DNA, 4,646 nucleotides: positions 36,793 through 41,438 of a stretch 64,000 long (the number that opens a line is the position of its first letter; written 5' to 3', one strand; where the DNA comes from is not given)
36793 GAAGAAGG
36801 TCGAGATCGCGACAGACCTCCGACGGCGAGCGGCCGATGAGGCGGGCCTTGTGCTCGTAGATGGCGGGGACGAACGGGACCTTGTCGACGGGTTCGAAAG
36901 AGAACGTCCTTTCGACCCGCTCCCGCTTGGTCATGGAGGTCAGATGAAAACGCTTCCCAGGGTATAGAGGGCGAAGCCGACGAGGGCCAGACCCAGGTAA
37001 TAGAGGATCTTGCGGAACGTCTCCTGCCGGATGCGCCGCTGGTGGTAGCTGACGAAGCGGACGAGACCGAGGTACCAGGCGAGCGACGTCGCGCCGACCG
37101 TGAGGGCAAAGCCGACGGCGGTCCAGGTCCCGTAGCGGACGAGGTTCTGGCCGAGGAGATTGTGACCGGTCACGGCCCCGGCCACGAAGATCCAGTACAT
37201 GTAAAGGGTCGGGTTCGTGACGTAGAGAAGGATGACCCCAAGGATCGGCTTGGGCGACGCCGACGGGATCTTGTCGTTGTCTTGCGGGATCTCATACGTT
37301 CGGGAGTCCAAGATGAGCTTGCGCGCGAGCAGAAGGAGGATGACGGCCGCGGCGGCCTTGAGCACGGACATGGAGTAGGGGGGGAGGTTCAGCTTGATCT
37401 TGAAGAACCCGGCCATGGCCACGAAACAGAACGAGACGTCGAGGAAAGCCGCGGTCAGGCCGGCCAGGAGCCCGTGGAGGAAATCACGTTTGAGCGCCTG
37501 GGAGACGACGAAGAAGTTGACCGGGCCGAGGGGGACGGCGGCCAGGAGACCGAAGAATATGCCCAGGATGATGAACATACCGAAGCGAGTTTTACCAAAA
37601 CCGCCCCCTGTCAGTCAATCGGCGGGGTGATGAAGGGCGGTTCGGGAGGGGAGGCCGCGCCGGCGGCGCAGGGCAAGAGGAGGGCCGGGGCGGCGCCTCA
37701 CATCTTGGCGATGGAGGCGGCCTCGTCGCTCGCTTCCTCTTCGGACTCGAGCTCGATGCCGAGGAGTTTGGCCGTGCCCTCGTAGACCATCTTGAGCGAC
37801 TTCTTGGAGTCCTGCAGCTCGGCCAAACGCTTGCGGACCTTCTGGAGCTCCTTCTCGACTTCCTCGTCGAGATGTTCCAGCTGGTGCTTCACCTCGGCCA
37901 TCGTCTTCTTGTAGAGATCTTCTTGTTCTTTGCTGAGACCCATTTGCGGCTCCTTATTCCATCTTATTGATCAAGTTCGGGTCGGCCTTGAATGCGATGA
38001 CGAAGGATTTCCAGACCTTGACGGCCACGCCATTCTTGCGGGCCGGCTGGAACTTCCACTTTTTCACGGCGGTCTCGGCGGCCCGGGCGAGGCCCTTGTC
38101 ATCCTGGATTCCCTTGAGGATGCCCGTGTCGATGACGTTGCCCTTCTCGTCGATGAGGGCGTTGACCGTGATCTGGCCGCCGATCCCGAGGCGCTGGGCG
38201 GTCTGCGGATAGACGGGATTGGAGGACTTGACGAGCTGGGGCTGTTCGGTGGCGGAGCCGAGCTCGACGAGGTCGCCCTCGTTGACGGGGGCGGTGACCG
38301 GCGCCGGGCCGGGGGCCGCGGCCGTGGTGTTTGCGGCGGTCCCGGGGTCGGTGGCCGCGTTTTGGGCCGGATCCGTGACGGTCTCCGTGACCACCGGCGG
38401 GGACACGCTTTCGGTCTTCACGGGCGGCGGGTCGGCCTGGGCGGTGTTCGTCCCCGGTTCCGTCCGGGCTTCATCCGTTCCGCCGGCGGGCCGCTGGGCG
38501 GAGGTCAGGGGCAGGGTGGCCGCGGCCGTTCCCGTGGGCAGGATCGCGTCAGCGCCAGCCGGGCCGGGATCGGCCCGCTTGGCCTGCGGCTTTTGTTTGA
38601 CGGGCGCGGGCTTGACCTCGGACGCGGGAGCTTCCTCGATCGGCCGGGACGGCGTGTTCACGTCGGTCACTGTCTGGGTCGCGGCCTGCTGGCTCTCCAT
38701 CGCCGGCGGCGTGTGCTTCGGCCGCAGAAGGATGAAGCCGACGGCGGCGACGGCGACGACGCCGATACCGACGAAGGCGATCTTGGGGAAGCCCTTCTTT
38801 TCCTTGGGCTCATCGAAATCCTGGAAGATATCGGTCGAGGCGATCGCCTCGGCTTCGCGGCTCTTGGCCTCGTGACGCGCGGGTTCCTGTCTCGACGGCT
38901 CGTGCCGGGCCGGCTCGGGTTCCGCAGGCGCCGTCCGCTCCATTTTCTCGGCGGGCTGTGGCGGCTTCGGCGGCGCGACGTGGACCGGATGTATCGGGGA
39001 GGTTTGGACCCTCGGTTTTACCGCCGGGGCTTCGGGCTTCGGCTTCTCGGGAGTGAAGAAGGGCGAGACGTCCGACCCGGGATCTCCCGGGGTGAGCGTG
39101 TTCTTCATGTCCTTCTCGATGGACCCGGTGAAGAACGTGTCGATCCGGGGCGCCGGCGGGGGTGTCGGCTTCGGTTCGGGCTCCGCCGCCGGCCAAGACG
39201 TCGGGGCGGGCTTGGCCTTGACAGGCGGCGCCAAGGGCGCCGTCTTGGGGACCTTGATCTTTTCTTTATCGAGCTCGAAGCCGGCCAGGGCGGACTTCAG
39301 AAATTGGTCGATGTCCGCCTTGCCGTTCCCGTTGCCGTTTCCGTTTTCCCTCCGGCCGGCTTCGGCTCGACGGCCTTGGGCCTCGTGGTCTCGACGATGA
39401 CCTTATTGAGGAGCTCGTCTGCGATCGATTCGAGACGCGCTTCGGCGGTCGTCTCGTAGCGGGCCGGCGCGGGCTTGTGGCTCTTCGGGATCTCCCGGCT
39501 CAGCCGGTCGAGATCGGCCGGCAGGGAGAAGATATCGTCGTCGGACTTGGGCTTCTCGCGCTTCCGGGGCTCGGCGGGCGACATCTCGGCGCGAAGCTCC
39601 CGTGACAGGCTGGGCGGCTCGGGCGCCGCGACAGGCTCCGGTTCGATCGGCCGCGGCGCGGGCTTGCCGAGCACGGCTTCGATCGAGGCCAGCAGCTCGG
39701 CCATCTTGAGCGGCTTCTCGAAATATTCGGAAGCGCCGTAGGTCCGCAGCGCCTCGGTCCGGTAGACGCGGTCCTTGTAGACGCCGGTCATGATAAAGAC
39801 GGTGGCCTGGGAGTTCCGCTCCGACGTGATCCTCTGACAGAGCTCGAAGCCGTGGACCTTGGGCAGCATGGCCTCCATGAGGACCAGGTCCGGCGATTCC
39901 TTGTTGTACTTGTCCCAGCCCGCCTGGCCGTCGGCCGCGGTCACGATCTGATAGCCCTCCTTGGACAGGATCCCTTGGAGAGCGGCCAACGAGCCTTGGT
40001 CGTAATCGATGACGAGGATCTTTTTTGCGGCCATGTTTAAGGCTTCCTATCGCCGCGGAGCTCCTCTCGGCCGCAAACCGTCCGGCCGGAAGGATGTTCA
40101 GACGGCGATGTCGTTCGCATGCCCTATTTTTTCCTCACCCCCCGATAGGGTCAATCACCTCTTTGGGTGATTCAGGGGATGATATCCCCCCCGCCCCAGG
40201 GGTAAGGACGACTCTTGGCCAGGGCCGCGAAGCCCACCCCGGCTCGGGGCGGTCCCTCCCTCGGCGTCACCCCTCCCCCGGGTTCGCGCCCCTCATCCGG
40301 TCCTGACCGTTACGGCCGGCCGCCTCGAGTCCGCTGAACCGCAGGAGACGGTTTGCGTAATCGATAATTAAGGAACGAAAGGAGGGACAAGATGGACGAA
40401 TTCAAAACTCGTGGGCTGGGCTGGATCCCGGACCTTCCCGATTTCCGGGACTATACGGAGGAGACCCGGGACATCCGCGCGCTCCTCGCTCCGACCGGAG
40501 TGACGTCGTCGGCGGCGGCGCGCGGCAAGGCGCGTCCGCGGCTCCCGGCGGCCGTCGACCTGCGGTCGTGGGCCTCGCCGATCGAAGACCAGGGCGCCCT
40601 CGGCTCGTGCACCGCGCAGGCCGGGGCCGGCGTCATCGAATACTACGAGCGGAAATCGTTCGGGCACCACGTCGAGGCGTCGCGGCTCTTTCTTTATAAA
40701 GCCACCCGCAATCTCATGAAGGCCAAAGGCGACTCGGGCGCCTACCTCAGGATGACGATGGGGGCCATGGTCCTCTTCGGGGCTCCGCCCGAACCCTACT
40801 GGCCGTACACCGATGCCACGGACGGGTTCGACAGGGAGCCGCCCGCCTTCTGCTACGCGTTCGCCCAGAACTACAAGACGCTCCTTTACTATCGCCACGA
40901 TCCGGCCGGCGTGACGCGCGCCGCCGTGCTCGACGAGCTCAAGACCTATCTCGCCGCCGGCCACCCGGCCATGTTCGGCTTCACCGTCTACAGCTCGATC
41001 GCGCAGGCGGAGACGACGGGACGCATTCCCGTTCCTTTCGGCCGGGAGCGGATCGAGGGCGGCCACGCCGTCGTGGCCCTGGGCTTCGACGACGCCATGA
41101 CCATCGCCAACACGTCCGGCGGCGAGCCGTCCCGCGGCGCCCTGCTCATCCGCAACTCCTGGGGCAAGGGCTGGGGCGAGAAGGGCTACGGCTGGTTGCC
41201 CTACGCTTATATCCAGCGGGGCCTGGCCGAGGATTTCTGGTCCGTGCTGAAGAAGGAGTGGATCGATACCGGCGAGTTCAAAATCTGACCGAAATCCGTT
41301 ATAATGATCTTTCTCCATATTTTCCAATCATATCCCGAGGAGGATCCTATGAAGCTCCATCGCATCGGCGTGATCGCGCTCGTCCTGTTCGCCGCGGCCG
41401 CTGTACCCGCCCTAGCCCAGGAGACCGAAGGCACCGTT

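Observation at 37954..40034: Probable single gene: pseudo-receiver + Pro-rich linker + TM + TonB_C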

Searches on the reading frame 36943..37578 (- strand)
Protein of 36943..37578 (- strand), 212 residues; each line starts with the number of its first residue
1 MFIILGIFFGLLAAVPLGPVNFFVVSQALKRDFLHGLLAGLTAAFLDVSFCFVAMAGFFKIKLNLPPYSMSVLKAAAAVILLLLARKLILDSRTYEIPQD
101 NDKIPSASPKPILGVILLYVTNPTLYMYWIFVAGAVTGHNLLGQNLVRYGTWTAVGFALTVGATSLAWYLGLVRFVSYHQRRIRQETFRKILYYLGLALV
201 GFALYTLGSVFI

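Call 30: search_protein_families(library=pfam, proteins=[window:36943-37578:-], max_evalue=1)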
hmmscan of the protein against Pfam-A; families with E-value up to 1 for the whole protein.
seq(212 aa): 1 family
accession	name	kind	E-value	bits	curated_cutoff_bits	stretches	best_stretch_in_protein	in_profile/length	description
PF01810.24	LysE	-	1.9e-18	67.1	25.6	1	13-206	3-189/193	LysE type translocator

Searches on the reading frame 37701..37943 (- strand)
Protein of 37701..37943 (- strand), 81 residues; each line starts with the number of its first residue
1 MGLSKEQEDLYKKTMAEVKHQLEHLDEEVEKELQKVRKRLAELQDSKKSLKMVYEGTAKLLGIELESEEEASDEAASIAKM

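Call 30: search_protein_families(library=pfam, proteins=[window:37701-37943:-], max_evalue=1)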
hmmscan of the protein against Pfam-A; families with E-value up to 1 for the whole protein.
seq(81 aa): 22 families
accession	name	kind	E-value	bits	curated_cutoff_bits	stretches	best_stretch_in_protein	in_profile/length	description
PF11629.13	Mst1_SARAH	-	0.0034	17.8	23.1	1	13-39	7-33/48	C terminal SARAH domain of Mst1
PF01297.22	ZnuA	-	0.0066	16.4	29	1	4-43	123-162/263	Zinc-uptake complex component A periplasmic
PF09523.15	DUF2390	-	0.0075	17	25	1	5-71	41-102/106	Protein of unknown function (DUF2390)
PF06103.16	DUF948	-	0.01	16.4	37.2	1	11-55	31-75/89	Bacterial protein of unknown function (DUF948)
PF08581.15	Tup_N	-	0.012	16.4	28.7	1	14-67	19-75/77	Tup N-terminal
PF08702.15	Fib_alpha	-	0.019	15.6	29.9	1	16-71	20-75/143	Fibrinogen alpha/beta chain family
PF17018.10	MICSWaP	-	0.023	14.7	27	1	4-66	9-70/195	Spore wall protein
PF08287.16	DASH_Spc19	-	0.025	14.9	26.3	1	14-72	57-115/155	Spc19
PF04799.18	Fzo_mitofusin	-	0.026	14.4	27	1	12-66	100-153/161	fzo-like conserved region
PF15011.11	CA109-like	-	0.033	14.5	27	1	7-59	57-106/161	Ribosome biogenesis protein C1orf109-like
PF19111.5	DUF5798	-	0.044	14.4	27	1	4-67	14-72/89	Family of unknown function (DUF5798)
PF07374.17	DUF1492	-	0.045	14.4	21.5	1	2-54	15-68/100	Protein of unknown function (DUF1492)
PF19456.4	MobI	-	0.049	14.2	26.6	1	5-50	68-115/116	MobI protein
PF25254.1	DUF7856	-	0.051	13.6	30.2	1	11-75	77-139/280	Family of unknown function (DUF7856)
PF05377.16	FlaC_arch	-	0.055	14.3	27.8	1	27-55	17-45/55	Flagella accessory protein C (FlaC)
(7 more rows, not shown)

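Call 31: search_protein_families(library=ncbifam, proteins=[window:37701-37943:-], max_evalue=1)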
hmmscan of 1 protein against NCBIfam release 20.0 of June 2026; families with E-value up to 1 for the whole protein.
seq(81 aa): 10 families
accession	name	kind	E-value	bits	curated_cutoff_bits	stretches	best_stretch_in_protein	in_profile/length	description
TIGR01843.1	type_I_hlyD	subfamily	0.038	12.9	208.65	1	4-55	127-178/422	HlyD family type I secretion periplasmic adaptor subunit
NF004428.0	PRK05771.2-1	equivalog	0.038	12.1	766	1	6-68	97-159/680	V-type ATP synthase subunit I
NF052287.1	AOC03_06830_fam_RHF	equivalog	0.055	12.9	330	1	5-65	236-296/361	AOC03_06830 family ribosome hibernation factor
NF058648.1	ECF_sub_HI1622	equivalog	0.063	13.2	100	1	16-62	122-168/180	NikL family nickel/cobalt ECF transporter subunit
TIGR02444.1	TIGR02444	hypoth_equivalog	0.074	13.4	48.3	1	7-70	45-107/116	TIGR02444 family protein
NF007069.0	PRK09514.1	equivalog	0.075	13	143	1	8-54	65-111/141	Zn(2+)-responsive transcriptional regulator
TIGR02407.1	ectoine_ectB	equivalog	0.078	11.6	552.2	1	20-72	311-363/412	diaminobutyrate--2-oxoglutarate transaminase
NF006733.0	PRK09264.1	subfamily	0.084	11.3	438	1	20-73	315-368/425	diaminobutyrate--2-oxoglutarate transaminase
NF052432.1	TC0500_fam_Inc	equivalog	0.13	11.7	240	1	6-52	144-190/214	TC0500 family inclusion membrane protein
NF047617.1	LIC12077_fam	equivalog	0.14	12.3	110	1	10-55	3-52/68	LIC12077 family protein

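Call 79: find_homologous_proteins(query=window:37701-37943:-, max_evalue=0.001)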
Query seq(81 aa) (81 aa): 282 proteins with E <= 0.001 among 288 candidates; the best 120 are listed.
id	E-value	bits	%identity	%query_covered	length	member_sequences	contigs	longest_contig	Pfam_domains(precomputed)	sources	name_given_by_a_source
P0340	2.5e-37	143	95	100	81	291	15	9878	-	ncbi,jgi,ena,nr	ncbi:MAG: hypothetical protein H6P95_60 [Candidatus Aminicenantes bacterium]|jgi:transposase|nr:hypo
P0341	5.9e-36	139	94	100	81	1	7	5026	-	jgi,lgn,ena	jgi:ElaB/YqjD/DUF883 family membrane-anchored ribosome-binding protein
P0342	7.8e-36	138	91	100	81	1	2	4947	-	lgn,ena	-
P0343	9.6e-36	138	95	73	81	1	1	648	-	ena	-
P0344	1.5e-35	138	91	100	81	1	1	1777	-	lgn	-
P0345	1.6e-35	137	89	100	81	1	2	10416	-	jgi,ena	-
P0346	3.9e-35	136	89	100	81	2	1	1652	-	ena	-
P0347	4.0e-35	136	89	100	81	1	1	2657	-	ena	-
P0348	4.6e-35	136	89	100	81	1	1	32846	-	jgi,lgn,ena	-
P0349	7.1e-35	135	89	100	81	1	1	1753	-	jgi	-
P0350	7.9e-35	135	90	100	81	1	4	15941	-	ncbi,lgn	-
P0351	7.9e-35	135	95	73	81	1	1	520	-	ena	-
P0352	1.1e-34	135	89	100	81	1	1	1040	-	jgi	jgi:ElaB/YqjD/DUF883 family membrane-anchored ribosome-binding protein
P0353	1.4e-34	134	89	100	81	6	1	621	-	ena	-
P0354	1.4e-34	134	89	100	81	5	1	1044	-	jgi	jgi:ElaB/YqjD/DUF883 family membrane-anchored ribosome-binding protein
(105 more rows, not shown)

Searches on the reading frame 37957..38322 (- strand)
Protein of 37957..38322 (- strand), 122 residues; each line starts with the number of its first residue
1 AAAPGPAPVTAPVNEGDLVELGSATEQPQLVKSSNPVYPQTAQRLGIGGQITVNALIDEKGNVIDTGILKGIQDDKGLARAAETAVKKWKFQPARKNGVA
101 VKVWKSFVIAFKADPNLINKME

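Call 26: search_solved_structures(query=window:37957-38322:-, max_evalue=0.001, show_alignments=2)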
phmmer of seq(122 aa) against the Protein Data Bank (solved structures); distinct sequences matched with E-value up to 0.001: 9.
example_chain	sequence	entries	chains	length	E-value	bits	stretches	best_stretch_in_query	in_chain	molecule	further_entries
2k9k_A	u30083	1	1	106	1.6e-08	38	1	26-103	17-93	TonB2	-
6fip_A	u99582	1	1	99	1.4e-06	31.7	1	31-109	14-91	Protein TonB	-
6i97_D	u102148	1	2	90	2e-06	31.3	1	32-105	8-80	Protein TonB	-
1xx3_A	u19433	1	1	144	3.2e-05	27.3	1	21-102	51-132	TonB protein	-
1u07_A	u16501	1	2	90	4.5e-05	26.9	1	28-103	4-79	TonB protein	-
2gsk_B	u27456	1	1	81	6.5e-05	26.4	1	29-102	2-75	protein TONB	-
2grx_C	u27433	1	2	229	0.00015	25.2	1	22-102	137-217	Protein tonB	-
9ddo_F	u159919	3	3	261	0.0002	24.8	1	22-102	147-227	Protein TonB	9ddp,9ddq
8rd6_A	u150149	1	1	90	0.00041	23.8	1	28-100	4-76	Protein TonB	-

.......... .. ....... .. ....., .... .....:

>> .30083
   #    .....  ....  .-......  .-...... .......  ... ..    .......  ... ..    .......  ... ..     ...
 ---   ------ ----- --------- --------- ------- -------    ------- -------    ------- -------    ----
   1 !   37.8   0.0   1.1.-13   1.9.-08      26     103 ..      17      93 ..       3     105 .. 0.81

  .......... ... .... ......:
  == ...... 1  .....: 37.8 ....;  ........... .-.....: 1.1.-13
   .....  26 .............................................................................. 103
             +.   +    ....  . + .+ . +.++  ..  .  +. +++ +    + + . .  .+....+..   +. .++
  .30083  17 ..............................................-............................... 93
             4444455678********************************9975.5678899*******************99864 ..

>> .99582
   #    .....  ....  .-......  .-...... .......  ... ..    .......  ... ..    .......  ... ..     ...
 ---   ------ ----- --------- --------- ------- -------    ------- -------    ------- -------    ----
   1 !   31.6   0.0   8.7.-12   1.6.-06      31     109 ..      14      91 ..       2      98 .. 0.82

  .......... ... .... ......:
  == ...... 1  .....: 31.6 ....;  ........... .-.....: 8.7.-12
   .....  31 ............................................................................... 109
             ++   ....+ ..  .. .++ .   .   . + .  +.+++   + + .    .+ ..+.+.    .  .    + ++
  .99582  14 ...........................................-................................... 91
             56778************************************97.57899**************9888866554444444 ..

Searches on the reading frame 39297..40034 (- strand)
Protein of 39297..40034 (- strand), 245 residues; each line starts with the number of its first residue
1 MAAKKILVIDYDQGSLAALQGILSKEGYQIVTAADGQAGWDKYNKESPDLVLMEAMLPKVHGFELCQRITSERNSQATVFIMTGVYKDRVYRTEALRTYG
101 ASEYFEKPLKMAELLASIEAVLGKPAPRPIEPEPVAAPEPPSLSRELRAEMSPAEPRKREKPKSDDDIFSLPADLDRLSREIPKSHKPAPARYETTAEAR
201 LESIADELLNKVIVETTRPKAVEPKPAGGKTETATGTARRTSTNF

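Call 14: find_encoding_contigs(protein=window:39297-40034:-, flank=3000, max_places=10)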
Protein window:39297-40034:- (245 aa): no gene with exactly this product is on record in the collection.

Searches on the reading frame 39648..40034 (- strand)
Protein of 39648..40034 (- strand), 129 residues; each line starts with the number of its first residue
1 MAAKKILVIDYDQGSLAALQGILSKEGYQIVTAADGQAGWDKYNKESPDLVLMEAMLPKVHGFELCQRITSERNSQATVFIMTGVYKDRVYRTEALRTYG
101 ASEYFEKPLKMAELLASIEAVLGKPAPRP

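Call 25: search_solved_structures(query=window:39648-40034:-, max_evalue=0.000001, show_alignments=3)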
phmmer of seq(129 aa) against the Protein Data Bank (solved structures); distinct sequences matched with E-value up to 0.000001: 88 (the best 60 are shown).
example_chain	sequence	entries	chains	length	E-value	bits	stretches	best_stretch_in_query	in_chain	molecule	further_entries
1mvo_A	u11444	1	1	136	7.9e-18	67.9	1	4-124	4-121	PhoP response regulator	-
6is1_A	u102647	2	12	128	8.3e-17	64.6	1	5-124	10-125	Response regulator ArlR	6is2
8fk2_A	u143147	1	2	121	1e-16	64.3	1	4-122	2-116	Putative response regulator CovR VicR-like protein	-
6is3_C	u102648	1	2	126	1.2e-16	64.1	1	5-123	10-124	Response regulator ArlR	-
1nxo_A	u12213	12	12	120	1.3e-14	57.5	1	4-123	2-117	DNA-binding response regulator | Response regulator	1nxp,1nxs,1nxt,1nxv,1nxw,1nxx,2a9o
9dvt_R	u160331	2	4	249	2.6e-14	56.5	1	5-124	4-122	DNA-binding dual master transcriptional regulator RpaA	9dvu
6eb7_A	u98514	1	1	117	2.7e-14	56.5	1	4-122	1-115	DNA-binding response regulator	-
3f6p_A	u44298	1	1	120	3.3e-13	53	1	4-122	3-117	Transcriptional regulatory protein yycF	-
2zwm_A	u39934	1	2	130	3.4e-13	52.9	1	4-123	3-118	Transcriptional regulatory protein yycF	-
1pey_A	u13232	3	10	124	7.5e-13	51.8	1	3-119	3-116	Sporulation initiation phosphotransferase F | SPORULATION RESPONSE REGULATORY PROTEIN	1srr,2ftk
2jvk_A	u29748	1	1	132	9.6e-13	51.5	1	3-119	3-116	Sporulation initiation phosphotransferase F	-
1fsp_A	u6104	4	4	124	1.1e-12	51.3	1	3-119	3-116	STAGE 0 SPORULATION PROTEIN F | SPORULATION RESPONSE REGULATORY PROTEIN | Sporulation initiation phosphotransferase F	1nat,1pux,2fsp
3q15_C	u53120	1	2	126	1.1e-12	51.3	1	3-119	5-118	Sporulation initiation phosphotransferase F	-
2jvj_A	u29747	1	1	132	1.2e-12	51.2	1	3-119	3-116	Sporulation initiation phosphotransferase F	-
1f51_E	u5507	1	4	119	1.4e-12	50.9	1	4-119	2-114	SPORULATION INITIATION PHOSPHOTRANSFERASE F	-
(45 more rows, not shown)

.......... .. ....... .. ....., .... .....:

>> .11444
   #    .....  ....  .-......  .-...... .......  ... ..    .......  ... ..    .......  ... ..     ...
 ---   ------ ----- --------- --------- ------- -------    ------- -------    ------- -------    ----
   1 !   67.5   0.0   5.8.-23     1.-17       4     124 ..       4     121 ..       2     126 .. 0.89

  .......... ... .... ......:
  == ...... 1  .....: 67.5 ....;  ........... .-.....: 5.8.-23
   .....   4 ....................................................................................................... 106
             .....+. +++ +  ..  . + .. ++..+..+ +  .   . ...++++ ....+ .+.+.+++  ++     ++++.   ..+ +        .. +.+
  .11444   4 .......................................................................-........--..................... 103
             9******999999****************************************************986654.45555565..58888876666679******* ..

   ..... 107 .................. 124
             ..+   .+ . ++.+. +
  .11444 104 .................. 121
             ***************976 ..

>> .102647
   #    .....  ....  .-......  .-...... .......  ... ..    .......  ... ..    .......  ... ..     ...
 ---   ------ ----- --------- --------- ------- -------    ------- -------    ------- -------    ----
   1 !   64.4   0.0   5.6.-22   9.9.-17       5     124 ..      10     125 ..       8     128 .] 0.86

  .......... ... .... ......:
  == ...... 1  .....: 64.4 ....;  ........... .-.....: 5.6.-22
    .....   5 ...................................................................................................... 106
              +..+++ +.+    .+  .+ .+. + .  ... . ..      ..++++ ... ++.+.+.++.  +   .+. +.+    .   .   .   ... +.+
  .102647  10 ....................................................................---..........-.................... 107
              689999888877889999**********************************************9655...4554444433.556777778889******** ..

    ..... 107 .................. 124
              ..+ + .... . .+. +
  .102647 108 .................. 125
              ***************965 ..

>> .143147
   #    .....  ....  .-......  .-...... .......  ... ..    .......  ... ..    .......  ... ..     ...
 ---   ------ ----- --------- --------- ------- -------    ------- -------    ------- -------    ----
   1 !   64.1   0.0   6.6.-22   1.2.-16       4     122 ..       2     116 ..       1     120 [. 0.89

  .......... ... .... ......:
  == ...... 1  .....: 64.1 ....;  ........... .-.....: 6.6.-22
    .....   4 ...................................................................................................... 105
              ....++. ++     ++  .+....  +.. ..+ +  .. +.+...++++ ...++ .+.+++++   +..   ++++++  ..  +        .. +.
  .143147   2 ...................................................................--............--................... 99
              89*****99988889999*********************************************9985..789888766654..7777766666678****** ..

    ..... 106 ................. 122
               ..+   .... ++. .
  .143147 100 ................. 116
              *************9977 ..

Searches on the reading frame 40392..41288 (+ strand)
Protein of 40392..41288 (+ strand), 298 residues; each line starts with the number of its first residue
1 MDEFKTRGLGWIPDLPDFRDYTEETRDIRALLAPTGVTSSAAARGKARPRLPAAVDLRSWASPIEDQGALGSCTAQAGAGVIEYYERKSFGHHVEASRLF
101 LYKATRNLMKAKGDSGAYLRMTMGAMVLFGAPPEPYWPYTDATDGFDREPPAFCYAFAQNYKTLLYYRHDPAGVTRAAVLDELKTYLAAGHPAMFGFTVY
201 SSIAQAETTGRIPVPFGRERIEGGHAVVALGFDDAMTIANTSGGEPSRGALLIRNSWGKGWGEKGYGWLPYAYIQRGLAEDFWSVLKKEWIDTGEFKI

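Call 30: search_protein_families(library=pfam, proteins=[window:40392-41288:+], max_evalue=1)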
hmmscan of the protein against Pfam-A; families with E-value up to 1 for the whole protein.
window:40392-41288:+ (298 aa): 3 families
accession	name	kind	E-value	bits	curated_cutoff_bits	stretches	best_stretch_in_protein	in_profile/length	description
PF00112.29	Peptidase_C1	-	1e-11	45.8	20.7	1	51-269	1-202/220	Papain family cysteine protease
PF13663.11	DUF4148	-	0.11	13.3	27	1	168-191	30-53/62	Domain of unknown function (DUF4148)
PF13529.12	Peptidase_C39_2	-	0.14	13.1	24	1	162-235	71-133/143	Peptidase_C39 like family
